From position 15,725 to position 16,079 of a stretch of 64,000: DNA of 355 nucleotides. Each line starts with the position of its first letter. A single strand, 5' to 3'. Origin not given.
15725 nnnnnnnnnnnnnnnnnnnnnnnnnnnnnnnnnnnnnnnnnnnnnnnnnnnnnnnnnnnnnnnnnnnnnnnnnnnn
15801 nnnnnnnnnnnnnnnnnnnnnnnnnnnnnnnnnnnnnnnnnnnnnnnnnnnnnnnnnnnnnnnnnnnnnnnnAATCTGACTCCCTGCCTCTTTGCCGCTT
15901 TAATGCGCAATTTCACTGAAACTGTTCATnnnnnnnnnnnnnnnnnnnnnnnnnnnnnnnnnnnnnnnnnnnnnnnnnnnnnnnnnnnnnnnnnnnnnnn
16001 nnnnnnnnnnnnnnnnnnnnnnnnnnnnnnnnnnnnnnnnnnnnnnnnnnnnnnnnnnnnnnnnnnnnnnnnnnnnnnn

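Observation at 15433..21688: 6.2 kb low-GC glycoside-utilisation island between eamA and marB: PTS IIB/IIC/IIA, ScrY-like porin and GH1 phospho-beta-glucosidase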

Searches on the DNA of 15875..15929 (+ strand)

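Call 27: search_dna_similar(query=window:15875-15929:+, collection=ecoli_genomes, mode=near, max_rows=8, max_evalue=1, rows=spread)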
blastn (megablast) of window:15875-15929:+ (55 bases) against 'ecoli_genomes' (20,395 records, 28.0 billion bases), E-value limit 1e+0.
Records with a match: 9; places in all: 9; records where one place covers at least 80% of the query: 9.
Genomes with a match: 9 of 5426; with a place that covers at least 80% of the query: 9. Places per genome that has any: lowest 1, median 1, highest 1. On chromosomes: 9 places; on plasmids: 0.
Best place of each record, by identity: >=99% 9.
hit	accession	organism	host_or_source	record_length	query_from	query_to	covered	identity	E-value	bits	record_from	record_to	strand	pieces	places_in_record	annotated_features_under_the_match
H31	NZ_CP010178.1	Escherichia coli strain H15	not applicable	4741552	1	55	100%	100.0%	9e-20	102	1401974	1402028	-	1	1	GntR family transcriptional regulator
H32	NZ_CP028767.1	Escherichia coli strain A7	Orangutan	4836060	1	55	100%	100.0%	9e-20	102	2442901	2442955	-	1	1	GntR family transcriptional regulator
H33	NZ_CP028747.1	Escherichia coli strain A28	Tachyglossus aculeatus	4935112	1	55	100%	100.0%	9e-20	102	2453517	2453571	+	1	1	GntR family transcriptional regulator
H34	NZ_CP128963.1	Escherichia coli strain TUM1887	missing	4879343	1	55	100%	100.0%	9e-20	102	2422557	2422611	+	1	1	GntR family transcriptional regulator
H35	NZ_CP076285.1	Escherichia coli strain 41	not applicable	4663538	1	55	100%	100.0%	9e-20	102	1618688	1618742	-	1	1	GntR family transcriptional regulator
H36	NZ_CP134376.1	Escherichia coli strain TUM12355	Chicken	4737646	1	55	100%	100.0%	9e-20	102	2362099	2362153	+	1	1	GntR family transcriptional regulator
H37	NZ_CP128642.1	Escherichia coli strain WL164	Homo sapiens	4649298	1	55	100%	100.0%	9e-20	102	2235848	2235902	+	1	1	GntR family transcriptional regulator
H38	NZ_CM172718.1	Escherichia coli strain FCI51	Homo sapiens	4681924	1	55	100%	100.0%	9e-20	102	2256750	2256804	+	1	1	GntR family transcriptional regulator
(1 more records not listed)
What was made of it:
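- The stop allele is confined to 9 genomes (call 27).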
